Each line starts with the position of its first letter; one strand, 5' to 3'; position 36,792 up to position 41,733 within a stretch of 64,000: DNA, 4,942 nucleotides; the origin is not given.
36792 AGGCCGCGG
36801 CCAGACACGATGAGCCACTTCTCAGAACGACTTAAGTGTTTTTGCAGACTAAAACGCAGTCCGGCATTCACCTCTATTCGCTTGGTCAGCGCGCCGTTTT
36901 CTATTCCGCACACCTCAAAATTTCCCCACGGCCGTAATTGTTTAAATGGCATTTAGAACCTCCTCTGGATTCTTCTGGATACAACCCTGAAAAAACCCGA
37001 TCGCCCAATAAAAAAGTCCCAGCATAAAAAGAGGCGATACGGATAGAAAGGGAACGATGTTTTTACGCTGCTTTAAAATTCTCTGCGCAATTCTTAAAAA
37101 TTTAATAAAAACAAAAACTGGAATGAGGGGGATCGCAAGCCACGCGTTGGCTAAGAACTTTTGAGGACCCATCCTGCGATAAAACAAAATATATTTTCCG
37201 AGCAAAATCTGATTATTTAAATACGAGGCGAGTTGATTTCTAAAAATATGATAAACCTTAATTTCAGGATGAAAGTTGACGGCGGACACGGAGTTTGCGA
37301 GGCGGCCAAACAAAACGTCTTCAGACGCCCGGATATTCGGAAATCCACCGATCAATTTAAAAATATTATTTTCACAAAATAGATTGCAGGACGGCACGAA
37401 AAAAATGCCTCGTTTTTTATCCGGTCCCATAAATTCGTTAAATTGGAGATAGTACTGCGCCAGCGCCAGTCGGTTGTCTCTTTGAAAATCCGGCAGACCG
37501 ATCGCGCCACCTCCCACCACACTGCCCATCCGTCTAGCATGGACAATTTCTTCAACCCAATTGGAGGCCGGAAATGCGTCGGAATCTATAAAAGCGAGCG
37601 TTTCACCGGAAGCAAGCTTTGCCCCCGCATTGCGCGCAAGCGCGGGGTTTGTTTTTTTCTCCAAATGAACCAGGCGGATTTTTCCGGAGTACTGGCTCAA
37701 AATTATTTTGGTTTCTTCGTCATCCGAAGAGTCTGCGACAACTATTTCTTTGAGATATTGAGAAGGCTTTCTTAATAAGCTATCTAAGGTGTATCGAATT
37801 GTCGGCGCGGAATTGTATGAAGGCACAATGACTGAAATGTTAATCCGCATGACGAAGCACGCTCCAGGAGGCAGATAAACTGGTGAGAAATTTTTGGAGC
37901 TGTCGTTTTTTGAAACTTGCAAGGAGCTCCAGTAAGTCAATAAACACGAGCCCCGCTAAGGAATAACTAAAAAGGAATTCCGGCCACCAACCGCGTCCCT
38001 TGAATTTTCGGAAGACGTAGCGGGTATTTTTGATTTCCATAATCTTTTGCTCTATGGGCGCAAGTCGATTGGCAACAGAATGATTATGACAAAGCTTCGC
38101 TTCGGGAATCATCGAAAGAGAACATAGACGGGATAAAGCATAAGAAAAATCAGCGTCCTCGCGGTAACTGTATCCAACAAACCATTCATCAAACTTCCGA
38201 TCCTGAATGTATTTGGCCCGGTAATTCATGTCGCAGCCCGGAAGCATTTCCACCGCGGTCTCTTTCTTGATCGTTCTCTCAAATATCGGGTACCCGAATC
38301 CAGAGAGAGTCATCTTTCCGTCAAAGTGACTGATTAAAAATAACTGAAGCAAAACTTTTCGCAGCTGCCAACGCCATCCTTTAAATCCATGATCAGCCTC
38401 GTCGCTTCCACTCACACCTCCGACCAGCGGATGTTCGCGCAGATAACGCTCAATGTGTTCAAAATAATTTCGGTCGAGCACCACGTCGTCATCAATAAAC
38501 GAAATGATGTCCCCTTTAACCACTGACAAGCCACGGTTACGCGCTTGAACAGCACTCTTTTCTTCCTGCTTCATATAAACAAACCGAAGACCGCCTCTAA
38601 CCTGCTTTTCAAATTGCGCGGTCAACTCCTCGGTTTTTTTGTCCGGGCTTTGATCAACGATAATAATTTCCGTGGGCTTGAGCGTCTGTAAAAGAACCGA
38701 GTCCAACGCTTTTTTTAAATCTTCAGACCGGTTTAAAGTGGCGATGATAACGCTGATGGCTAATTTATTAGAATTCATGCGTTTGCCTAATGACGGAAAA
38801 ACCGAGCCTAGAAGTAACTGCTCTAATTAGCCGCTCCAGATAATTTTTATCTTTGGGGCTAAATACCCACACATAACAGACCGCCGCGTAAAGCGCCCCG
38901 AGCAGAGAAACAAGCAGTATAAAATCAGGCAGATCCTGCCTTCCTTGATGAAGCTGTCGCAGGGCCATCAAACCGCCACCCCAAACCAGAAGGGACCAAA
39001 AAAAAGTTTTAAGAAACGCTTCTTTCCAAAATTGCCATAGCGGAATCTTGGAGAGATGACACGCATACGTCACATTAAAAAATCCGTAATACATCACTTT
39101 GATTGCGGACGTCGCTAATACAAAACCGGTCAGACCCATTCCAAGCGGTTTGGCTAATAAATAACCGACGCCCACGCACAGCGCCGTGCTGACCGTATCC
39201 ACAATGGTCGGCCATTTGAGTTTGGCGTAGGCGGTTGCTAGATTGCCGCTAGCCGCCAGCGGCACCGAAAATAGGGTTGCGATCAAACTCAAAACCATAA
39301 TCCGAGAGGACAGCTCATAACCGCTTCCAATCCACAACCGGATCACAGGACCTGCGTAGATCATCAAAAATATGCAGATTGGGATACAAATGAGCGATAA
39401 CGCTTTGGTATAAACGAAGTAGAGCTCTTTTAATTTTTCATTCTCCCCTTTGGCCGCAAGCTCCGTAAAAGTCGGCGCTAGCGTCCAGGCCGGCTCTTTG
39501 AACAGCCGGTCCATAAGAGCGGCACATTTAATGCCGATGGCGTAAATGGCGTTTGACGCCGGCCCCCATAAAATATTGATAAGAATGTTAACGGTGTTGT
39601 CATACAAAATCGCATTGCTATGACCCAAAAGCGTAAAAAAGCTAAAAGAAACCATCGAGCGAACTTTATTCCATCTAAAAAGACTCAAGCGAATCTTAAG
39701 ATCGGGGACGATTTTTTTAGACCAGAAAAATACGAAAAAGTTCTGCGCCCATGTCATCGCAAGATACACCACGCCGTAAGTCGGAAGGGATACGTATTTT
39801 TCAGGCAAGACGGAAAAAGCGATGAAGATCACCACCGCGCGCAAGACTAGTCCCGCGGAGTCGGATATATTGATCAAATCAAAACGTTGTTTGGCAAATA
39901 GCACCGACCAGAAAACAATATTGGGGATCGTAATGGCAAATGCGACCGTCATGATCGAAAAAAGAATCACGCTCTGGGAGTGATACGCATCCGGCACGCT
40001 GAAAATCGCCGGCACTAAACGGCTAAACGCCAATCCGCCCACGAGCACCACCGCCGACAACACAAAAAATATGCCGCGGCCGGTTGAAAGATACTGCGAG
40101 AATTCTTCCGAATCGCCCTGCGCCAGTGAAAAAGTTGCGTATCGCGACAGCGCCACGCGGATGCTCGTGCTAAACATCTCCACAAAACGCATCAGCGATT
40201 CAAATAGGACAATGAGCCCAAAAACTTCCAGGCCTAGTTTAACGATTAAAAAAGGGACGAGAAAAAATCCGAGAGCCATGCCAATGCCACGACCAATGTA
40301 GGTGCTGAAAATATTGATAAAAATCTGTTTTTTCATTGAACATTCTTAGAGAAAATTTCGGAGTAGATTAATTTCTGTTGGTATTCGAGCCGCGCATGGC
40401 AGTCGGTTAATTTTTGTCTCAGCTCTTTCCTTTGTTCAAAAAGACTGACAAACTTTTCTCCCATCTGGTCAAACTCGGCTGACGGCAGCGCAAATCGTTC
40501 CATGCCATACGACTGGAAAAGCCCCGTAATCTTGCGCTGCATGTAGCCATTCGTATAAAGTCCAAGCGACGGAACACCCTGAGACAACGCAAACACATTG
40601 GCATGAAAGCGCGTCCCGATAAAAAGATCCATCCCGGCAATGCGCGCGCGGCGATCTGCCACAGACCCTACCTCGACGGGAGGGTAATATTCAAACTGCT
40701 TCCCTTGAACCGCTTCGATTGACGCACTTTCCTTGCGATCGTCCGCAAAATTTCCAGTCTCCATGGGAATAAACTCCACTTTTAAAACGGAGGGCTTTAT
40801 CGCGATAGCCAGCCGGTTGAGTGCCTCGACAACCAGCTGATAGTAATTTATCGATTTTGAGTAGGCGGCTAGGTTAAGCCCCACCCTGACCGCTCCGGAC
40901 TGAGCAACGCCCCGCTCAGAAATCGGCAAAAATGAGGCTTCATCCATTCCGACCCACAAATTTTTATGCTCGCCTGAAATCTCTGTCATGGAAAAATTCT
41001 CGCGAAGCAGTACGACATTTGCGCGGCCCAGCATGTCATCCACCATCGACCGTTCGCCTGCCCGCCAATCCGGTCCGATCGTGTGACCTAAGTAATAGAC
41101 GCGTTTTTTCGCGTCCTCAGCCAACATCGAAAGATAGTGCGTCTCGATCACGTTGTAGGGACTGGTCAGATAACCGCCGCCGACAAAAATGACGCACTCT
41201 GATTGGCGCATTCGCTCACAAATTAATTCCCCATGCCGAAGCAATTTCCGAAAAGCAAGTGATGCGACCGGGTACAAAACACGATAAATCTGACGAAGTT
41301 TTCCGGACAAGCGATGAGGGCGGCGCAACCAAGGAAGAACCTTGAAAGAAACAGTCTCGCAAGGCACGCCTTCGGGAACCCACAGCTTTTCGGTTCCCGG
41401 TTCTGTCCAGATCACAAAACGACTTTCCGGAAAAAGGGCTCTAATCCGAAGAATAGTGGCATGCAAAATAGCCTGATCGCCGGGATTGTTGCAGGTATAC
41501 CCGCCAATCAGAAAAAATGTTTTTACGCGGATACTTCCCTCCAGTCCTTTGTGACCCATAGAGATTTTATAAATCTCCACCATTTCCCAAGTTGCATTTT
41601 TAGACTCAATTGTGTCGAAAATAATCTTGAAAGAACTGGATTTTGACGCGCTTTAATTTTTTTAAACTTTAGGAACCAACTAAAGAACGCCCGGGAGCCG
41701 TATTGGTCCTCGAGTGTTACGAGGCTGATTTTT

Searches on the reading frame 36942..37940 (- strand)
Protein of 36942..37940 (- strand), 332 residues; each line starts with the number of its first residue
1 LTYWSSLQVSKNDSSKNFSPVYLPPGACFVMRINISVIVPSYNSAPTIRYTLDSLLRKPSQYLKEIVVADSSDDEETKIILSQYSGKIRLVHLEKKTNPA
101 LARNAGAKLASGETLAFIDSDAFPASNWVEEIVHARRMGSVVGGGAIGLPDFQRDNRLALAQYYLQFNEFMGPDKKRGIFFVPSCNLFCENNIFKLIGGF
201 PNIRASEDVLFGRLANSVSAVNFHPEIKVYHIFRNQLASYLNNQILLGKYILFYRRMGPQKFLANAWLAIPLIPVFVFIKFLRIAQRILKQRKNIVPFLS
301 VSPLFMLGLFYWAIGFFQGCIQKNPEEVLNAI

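Call 47: search_protein_families(library=pfam, proteins=[window:36942-37940:-], max_evalue=0.00001)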
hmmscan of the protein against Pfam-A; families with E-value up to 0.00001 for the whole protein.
window:36942-37940:- (332 aa): 3 families
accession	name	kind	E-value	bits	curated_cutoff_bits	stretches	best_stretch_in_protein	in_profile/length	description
PF00535.33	Glycos_transf_2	-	2e-24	86.9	23.3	1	36-135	1-102/168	Glycosyl transferase family 2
PF10111.15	Glyco_tranf_2_2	-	3.2e-08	33.8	27.3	1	36-221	1-206/276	Glycosyltransferase like family 2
PF13641.12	Glyco_tranf_2_3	-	4.5e-07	30.6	27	1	35-242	3-222/230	Glycosyltransferase like family 2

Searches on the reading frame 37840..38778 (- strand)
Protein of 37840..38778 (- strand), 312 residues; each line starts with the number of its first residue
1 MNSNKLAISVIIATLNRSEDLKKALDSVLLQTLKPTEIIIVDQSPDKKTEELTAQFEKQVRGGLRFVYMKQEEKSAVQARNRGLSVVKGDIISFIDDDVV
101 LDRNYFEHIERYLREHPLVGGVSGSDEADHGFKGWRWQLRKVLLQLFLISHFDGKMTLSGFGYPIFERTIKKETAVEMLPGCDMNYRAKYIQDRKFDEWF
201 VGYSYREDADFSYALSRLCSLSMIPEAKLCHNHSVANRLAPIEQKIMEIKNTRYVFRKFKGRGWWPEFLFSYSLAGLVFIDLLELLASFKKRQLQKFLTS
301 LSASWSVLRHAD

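Call 47: search_protein_families(library=pfam, proteins=[window:37840-38778:-], max_evalue=0.00001)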
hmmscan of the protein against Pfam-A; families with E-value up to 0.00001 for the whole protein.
window:37840-38778:- (312 aa): 3 families
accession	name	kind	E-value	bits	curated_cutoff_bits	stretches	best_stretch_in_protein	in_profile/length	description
PF00535.33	Glycos_transf_2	-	1.5e-22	80.8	23.3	1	9-141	1-131/168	Glycosyl transferase family 2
PF13641.12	Glyco_tranf_2_3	-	1.3e-12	48.7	27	1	8-139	3-135/230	Glycosyltransferase like family 2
PF10111.15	Glyco_tranf_2_2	-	3.2e-07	30.5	27.3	1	10-109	2-102/276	Glycosyltransferase like family 2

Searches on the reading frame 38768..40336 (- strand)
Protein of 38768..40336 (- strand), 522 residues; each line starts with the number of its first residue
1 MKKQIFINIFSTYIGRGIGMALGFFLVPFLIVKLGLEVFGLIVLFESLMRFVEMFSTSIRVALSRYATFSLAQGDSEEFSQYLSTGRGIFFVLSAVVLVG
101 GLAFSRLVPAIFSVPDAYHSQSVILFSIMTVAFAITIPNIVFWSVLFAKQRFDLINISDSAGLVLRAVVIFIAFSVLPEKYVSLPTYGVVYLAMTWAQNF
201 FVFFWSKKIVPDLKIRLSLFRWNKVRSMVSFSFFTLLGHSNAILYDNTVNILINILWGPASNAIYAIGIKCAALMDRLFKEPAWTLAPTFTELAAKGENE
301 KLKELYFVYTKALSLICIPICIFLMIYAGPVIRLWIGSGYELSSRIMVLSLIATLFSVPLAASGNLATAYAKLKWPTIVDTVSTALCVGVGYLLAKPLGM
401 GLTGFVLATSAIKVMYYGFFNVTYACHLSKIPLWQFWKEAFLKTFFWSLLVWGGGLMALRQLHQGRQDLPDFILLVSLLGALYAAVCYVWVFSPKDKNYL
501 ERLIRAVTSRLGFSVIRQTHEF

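Call 47: search_protein_families(library=pfam, proteins=[window:38768-40336:-], max_evalue=0.00001)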
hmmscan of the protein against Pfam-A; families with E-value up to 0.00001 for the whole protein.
window:38768-40336:- (522 aa): 1 family
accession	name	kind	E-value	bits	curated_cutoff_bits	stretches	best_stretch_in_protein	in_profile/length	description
PF13440.11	Polysacc_synt_3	-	3.3e-09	36.9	23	1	90-341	54-289/293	Polysaccharide biosynthesis protein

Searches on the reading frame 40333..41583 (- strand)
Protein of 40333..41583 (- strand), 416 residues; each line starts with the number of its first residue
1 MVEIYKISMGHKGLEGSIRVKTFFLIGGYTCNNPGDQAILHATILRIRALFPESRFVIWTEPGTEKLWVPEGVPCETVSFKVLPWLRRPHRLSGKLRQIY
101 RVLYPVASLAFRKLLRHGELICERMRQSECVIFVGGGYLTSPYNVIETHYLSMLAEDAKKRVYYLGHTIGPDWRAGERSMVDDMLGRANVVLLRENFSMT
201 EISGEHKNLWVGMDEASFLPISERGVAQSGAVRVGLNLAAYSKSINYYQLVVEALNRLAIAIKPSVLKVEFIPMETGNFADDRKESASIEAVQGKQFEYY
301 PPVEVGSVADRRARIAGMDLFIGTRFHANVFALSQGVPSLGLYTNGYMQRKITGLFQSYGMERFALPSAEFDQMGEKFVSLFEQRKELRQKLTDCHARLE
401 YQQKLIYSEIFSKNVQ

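Call 47: search_protein_families(library=pfam, proteins=[window:40333-41583:-], max_evalue=0.00001)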
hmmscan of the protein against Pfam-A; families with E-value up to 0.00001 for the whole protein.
window:40333-41583:- (416 aa): 1 family
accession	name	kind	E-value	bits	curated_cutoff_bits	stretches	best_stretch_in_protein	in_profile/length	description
PF04230.19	PS_pyruv_trans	-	2.9e-25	90.2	25.3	1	33-344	1-278/280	Polysaccharide pyruvyl transferase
